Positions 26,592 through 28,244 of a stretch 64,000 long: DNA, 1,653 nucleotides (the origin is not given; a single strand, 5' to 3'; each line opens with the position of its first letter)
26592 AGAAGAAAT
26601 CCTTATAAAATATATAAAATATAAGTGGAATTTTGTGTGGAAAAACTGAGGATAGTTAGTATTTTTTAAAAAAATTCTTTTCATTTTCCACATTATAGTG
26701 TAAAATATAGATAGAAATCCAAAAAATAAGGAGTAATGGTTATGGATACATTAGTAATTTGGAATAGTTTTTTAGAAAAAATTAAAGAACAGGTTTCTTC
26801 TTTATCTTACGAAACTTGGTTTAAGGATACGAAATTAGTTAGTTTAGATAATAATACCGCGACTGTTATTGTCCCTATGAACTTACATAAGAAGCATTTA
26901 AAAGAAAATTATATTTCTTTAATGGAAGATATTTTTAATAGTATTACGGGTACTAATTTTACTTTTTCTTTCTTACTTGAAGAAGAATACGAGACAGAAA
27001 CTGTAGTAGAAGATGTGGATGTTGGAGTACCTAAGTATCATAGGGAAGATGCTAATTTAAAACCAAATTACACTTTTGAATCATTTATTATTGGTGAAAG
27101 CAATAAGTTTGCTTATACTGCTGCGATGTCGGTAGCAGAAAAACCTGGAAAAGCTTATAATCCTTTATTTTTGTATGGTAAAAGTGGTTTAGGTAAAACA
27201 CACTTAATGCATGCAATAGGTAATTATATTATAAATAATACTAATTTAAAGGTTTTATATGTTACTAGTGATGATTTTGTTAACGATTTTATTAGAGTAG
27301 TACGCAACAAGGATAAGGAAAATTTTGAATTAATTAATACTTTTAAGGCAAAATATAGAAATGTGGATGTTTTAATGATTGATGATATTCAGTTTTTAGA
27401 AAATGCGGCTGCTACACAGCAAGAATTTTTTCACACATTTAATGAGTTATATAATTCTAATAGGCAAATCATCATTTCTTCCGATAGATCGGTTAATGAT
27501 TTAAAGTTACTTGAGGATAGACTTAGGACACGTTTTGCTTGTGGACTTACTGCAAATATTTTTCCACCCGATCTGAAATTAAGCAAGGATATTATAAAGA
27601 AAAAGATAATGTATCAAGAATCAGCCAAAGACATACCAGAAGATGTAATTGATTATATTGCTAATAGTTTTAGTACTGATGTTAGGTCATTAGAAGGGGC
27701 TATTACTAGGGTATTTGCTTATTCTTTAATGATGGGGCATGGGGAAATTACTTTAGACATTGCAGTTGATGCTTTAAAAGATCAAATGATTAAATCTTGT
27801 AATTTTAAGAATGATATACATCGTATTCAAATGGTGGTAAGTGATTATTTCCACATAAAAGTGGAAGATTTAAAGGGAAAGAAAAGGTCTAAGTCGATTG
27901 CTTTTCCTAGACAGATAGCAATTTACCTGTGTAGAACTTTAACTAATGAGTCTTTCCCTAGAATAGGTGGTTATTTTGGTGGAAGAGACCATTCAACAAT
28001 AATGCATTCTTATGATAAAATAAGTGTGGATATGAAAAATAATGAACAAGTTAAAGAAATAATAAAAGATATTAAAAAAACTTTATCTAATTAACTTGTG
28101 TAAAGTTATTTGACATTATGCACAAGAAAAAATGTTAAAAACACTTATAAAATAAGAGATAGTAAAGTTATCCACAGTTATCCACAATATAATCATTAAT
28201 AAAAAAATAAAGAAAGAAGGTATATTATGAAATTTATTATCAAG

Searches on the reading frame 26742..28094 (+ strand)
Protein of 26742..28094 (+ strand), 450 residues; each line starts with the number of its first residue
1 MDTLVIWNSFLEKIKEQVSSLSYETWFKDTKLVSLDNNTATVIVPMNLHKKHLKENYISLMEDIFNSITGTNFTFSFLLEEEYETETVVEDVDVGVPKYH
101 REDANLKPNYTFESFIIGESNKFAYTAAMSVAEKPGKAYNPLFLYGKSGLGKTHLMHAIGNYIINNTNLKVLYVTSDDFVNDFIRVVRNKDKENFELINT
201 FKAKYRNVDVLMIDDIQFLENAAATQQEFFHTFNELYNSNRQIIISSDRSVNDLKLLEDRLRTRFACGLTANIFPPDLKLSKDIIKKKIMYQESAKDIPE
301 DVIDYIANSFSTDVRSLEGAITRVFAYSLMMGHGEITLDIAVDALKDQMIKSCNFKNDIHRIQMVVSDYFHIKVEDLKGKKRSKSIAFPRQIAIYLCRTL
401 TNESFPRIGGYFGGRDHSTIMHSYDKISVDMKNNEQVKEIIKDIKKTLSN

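Call 77: find_encoding_contigs(protein=window:26742-28094:+, flank=6000, max_places=8)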
Protein window:26742-28094:+ (450 aa): 23 contigs read that carry it; 8 places shown.
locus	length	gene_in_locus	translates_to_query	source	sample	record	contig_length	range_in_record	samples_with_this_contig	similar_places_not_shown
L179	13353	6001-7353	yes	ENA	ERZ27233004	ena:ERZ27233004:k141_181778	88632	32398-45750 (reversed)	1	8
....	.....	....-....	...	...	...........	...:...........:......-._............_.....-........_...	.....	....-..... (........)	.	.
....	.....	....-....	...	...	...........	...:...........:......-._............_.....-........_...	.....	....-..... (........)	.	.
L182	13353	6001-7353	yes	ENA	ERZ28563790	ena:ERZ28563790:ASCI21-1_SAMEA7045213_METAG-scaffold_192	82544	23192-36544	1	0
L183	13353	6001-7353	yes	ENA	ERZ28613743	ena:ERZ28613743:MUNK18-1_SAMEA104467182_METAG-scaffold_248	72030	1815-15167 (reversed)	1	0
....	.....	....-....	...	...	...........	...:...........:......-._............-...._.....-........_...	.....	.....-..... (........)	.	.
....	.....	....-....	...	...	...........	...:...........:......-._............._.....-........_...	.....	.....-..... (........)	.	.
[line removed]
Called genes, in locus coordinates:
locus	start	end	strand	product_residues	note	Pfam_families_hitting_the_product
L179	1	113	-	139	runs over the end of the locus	-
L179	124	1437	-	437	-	-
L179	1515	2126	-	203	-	PF14804:Jag_N, PF13083:KH_KhpA-B, PF01424:R3H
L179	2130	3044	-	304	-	PF02096:60KD_IMP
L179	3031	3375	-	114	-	PF00825:Ribonuclease_P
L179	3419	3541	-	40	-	PF00468:Ribosomal_L34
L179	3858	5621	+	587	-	PF01935:DUF87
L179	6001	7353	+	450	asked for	PF11638:DnaA_N, PF00308:Bac_DnaA, PF01695:IstB_IS21, PF00004:AAA (weak), PF08299:Bac_DnaA_C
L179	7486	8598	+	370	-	PF00712:DNA_pol3_beta, PF02767:DNA_pol3_beta_2, PF02768:DNA_pol3_beta_3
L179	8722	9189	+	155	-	PF06338:ComK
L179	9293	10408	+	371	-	PF02463:SMC_N, PF13175:AAA_15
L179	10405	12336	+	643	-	PF02518:HATPase_c, PF00204:DNA_gyraseB, PF01751:Toprim, PF00986:DNA_gyraseB_C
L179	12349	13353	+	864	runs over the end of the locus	PF00521:DNA_topoisoIV, PF03989:DNA_gyraseA_C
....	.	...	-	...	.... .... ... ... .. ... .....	-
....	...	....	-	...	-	-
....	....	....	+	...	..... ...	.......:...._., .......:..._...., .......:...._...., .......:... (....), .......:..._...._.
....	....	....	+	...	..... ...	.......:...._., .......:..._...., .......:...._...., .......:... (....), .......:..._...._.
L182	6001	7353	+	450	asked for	PF11638:DnaA_N, PF00308:Bac_DnaA, PF01695:IstB_IS21, PF00004:AAA (weak), PF08299:Bac_DnaA_C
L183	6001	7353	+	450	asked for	PF11638:DnaA_N, PF00308:Bac_DnaA, PF01695:IstB_IS21, PF00004:AAA (weak), PF08299:Bac_DnaA_C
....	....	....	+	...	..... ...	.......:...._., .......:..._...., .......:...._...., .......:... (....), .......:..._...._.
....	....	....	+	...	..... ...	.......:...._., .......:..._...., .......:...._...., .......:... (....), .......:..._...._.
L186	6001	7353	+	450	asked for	PF11638:DnaA_N, PF00308:Bac_DnaA, PF01695:IstB_IS21, PF00004:AAA (weak), PF08299:Bac_DnaA_C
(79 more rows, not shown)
